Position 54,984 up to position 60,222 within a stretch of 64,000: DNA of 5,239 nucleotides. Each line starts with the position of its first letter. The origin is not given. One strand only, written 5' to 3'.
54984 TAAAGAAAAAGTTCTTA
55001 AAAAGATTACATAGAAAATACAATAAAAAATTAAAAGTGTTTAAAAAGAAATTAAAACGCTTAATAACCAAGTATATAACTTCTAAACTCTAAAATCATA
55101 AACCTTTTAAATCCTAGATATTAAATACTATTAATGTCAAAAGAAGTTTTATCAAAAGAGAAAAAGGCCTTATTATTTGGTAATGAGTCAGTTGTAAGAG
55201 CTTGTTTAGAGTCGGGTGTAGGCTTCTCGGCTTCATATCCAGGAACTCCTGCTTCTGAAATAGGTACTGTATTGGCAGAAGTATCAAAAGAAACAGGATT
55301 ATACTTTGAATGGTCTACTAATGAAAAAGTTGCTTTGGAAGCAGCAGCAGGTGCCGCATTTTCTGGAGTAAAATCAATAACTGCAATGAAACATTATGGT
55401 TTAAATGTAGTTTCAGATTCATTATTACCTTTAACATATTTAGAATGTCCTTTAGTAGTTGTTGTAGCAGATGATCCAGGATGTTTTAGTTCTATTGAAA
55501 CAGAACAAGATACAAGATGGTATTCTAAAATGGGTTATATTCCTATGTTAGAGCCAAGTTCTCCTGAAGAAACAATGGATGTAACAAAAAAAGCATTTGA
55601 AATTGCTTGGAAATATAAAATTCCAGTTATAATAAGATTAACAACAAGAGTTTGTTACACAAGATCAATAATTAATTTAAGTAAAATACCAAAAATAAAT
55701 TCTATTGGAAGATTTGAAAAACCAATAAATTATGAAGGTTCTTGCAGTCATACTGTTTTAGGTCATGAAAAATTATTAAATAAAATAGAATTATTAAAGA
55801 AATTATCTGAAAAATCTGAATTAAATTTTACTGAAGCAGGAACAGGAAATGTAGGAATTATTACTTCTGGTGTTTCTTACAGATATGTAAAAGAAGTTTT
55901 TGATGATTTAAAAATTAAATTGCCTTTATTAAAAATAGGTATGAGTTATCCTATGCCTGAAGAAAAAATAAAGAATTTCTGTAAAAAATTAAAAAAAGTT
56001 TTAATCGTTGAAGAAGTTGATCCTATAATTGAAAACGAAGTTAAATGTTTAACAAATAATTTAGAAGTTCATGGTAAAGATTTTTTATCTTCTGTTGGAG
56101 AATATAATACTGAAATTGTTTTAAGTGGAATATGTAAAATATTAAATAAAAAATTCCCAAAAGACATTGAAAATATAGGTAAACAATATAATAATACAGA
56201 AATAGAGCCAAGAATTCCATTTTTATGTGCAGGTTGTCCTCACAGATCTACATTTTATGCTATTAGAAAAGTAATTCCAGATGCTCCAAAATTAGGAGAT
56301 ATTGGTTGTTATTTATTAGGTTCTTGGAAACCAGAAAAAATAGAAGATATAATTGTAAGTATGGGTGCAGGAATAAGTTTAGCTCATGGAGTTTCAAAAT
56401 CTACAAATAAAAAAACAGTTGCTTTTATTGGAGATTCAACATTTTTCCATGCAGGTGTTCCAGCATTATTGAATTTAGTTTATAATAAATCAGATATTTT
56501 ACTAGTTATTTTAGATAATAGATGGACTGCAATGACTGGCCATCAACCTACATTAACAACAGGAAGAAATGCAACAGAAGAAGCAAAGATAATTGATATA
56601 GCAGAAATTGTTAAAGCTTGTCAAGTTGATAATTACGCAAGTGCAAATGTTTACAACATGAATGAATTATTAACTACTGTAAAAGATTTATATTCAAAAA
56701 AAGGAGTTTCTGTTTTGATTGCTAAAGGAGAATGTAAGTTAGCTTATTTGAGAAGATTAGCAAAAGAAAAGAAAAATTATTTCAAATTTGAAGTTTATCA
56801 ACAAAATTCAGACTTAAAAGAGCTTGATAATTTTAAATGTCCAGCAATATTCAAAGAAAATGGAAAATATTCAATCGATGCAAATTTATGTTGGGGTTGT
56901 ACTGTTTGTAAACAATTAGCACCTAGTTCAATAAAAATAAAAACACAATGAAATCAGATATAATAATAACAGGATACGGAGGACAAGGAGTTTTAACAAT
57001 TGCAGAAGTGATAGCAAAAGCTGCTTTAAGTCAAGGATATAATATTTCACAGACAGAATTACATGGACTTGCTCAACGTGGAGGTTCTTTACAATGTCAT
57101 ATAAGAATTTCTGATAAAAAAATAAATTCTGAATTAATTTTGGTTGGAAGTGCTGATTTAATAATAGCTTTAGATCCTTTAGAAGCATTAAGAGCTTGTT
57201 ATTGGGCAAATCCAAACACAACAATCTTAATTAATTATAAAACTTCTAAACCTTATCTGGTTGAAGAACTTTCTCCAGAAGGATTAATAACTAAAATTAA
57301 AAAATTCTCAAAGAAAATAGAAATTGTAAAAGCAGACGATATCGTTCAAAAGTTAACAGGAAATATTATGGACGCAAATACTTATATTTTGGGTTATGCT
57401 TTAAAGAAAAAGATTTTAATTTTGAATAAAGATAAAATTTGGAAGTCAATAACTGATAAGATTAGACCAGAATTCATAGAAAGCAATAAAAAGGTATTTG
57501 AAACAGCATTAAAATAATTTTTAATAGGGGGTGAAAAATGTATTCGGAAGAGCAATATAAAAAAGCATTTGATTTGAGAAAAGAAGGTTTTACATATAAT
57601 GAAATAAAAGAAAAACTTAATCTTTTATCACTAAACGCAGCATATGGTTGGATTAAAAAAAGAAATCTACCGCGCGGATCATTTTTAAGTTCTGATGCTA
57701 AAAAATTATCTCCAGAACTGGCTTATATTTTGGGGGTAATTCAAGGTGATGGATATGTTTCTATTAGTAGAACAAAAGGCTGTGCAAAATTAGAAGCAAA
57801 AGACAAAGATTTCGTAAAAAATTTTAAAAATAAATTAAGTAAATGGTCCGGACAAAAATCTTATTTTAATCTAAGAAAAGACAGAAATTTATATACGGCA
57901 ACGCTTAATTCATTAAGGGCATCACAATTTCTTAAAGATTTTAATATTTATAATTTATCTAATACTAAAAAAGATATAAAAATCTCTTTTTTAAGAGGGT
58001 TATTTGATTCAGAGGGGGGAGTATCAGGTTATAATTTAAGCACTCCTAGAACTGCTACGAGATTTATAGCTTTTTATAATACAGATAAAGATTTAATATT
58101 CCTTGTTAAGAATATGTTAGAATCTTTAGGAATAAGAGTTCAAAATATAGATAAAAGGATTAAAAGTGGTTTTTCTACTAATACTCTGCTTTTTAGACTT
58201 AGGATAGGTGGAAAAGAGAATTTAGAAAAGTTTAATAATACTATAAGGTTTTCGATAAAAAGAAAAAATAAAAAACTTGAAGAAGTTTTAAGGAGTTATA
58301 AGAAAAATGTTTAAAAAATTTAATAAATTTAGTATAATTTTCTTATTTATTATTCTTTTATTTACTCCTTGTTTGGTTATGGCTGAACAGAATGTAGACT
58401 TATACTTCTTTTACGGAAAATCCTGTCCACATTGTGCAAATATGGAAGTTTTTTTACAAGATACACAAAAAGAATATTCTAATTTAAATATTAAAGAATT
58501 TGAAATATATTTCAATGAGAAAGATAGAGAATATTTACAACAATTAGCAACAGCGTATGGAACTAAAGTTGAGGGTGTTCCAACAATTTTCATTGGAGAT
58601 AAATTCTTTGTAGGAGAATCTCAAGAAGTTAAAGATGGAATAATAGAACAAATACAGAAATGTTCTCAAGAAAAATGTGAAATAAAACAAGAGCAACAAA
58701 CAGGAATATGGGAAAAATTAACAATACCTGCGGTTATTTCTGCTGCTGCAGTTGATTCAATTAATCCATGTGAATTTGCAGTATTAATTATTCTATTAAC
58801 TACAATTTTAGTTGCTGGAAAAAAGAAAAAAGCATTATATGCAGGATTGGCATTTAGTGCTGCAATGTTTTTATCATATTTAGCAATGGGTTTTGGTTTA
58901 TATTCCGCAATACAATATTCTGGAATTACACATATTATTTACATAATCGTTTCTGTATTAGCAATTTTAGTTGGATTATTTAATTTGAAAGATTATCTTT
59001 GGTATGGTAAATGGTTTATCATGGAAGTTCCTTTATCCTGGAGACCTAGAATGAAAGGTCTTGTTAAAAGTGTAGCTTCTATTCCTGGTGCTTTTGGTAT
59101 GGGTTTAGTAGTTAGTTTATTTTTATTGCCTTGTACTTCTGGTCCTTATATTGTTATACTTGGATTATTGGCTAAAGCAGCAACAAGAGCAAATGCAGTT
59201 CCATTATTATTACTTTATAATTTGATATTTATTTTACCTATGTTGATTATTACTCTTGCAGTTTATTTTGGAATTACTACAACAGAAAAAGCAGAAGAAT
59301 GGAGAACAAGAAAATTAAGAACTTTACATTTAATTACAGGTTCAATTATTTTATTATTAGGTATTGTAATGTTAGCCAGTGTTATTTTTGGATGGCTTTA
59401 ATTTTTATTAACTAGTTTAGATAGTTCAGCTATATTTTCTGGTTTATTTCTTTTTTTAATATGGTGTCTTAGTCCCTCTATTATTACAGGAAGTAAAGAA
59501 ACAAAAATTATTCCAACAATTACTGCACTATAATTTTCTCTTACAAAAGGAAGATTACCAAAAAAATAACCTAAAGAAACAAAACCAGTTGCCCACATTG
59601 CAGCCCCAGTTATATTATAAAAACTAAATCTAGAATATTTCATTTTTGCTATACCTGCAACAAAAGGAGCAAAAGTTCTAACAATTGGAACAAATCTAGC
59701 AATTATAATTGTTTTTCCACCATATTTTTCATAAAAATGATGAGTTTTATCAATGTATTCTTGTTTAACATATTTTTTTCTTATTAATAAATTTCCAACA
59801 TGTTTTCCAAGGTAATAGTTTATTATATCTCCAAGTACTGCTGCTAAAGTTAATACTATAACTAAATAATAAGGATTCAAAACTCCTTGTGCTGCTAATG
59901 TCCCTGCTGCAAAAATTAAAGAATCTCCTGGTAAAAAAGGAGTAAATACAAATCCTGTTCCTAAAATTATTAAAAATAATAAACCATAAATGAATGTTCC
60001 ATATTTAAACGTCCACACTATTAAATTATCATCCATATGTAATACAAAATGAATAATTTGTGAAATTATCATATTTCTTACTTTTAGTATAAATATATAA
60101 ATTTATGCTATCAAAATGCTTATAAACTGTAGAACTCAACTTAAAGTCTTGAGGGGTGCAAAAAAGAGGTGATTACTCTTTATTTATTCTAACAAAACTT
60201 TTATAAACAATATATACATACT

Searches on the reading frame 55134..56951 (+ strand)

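Call 24: search_protein_families(library=pfam, max_evalue=0.001, proteins=[window:55134-56951:+])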
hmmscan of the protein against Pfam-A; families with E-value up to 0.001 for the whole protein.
window:55134-56951:+ (605 aa): 3 families
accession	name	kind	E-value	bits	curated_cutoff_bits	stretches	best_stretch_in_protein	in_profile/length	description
PF02775.26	TPP_enzyme_C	-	3.2e-20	72.9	21.9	1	405-528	25-149/151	Thiamine pyrophosphate enzyme, C-terminal TPP binding domain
PF01855.24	POR_N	-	8.2e-17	62.1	27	1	23-170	2-154/231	Pyruvate flavodoxin/ferredoxin oxidoreductase, thiamine diP-bdg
PF17147.9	PFOR_II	-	0.00038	21.2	27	1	240-310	3-81/102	Pyruvate:ferredoxin oxidoreductase core domain II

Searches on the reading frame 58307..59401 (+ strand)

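Call 51: search_protein_families(library=pfam, max_evalue=0.01, proteins=[window:58307-59401:+])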
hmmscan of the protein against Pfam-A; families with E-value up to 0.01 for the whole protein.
window:58307-59401:+ (364 aa): 5 families
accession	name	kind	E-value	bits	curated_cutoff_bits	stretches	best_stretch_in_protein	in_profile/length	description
PF00462.30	Glutaredoxin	-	1.6e-06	28.7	22.9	1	38-100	7-59/60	Glutaredoxin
PF00085.26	Thioredoxin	-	0.00017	22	23.5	1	31-97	21-79/103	Thioredoxin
PF01323.26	DSBA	-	0.00035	20.8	25.6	0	75-105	151-181/191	DSBA-like thioredoxin domain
PF13098.12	Thioredoxin_2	-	0.0015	19.3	27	1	32-99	9-84/104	Thioredoxin-like domain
PF13462.12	Thioredoxin_4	-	0.0019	18.8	23.2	0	32-57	17-42/165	Thioredoxin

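Call 54: search_protein_families(library=ncbifam, max_evalue=0.1, proteins=[window:58307-59401:+])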
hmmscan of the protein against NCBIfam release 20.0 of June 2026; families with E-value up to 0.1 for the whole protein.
window:58307-59401:+ (364 aa): 9 families
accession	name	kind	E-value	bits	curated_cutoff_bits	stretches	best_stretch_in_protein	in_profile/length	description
NF001419.0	PRK00293.1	subfamily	6.1e-08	31.7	330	1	119-360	154-386/574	protein-disulfide reductase DsbD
TIGR02180.1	GRX_euk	equivalog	1.9e-05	24.8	87.25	1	37-109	6-72/84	glutaredoxin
TIGR02196.1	GlrX_YruB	hypoth_equivalog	8.7e-05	23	88.55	1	37-107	7-67/74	glutaredoxin-like protein, YruB-family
TIGR02181.1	GRX_bact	equivalog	0.00097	19.3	90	1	37-103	6-62/80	glutaredoxin 3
NF040730.1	CxCC_doxin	equivalog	0.0012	18.6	65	1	38-79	9-48/83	thioredoxin-like (seleno)protein SaoT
TIGR00411.1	redox_disulf_1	equivalog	0.0042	17.1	92.75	1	32-106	3-70/82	MJ0307 family thioredoxin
TIGR02183.1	GRXA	equivalog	0.022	14.9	106.5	1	36-105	6-71/86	GrxA family glutaredoxin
NF004729.0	PRK06073.1-5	equivalog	0.023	14.7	94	1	278-334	82-133/134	NADH dehydrogenase subunit A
NF008401.0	PRK11200.1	equivalog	0.036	14.2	84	1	36-107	6-74/87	GrxA family glutaredoxin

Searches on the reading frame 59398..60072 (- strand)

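Call 51: search_protein_families(library=pfam, max_evalue=0.01, proteins=[window:59398-60072:-])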
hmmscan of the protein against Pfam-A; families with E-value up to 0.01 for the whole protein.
window:59398-60072:- (224 aa): 1 family
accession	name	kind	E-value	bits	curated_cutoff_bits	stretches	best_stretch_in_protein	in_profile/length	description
PF09335.16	VTT_dom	-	2.9e-24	86.3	33.9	1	47-169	1-122/123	VTT domain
